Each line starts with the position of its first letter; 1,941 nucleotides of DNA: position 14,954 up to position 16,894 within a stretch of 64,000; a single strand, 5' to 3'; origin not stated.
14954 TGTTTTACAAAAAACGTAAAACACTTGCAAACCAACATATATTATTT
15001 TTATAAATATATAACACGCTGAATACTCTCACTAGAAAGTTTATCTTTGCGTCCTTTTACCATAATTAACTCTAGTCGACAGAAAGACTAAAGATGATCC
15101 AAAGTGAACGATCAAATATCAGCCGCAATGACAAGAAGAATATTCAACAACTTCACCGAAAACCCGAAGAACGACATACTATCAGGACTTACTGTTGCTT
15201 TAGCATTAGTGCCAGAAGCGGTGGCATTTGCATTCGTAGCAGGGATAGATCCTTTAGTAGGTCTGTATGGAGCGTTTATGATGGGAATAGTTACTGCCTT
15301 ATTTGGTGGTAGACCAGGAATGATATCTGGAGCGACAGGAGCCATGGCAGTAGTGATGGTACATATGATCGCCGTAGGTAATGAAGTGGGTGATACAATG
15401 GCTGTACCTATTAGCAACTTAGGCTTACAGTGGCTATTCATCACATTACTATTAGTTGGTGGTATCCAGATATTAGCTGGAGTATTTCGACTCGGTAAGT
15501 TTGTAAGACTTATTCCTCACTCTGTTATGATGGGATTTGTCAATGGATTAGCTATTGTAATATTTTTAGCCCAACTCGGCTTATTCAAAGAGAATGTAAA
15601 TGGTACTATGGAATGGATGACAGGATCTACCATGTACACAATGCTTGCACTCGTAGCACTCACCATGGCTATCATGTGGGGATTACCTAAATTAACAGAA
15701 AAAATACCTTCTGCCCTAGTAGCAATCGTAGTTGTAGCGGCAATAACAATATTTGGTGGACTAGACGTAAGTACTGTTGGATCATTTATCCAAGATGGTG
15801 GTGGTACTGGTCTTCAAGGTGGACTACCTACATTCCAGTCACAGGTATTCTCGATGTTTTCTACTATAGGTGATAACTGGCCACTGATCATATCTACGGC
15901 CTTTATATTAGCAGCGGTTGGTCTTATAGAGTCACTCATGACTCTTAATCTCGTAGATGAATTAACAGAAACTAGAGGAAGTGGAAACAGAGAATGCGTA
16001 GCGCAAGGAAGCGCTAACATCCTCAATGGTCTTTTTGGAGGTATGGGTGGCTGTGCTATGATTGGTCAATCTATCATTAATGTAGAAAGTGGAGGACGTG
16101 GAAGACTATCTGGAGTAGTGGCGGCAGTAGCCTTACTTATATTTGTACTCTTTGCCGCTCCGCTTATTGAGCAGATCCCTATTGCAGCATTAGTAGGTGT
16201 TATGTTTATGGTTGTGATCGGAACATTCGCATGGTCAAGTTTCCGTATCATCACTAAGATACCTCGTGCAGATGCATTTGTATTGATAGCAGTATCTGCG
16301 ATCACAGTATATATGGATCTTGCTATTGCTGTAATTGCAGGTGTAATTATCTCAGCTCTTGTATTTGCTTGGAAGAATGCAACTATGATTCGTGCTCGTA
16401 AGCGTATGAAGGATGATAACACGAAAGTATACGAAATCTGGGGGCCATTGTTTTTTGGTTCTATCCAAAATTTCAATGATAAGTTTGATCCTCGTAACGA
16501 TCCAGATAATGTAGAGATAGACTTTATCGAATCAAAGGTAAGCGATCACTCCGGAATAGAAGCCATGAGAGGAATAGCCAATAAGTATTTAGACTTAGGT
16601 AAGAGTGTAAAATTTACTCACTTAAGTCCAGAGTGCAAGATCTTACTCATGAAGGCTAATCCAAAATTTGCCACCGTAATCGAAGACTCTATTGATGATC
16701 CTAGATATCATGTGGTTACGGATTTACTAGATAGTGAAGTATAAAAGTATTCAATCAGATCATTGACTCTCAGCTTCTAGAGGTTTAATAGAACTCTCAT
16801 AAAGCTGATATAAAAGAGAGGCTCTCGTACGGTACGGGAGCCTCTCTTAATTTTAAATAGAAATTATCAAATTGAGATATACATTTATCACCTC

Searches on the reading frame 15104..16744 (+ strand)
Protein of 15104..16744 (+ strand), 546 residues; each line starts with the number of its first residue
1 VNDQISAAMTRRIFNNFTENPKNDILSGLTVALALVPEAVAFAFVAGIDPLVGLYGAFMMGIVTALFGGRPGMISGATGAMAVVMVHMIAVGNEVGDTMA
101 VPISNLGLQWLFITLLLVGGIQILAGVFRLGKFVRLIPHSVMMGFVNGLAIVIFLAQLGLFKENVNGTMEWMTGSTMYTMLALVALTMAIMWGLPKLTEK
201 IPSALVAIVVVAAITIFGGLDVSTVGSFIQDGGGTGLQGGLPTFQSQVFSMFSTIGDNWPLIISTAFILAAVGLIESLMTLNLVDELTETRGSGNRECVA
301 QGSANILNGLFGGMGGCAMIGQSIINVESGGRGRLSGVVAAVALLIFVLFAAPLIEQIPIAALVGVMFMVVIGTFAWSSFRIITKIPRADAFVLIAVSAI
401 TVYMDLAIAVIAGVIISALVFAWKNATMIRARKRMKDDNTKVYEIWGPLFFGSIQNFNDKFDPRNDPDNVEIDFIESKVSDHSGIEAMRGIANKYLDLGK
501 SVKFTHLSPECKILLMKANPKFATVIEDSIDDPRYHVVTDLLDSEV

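Call 79: search_protein_families(library=pfam, proteins=[window:15104-16744:+], max_evalue=0.00001)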
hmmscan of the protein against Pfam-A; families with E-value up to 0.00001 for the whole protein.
window:15104-16744:+ (546 aa): 1 family
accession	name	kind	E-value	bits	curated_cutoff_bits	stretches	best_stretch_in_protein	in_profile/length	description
PF00916.26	Sulfate_transp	-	4.9e-54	184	23.2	1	22-396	2-379/380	Sulfate permease family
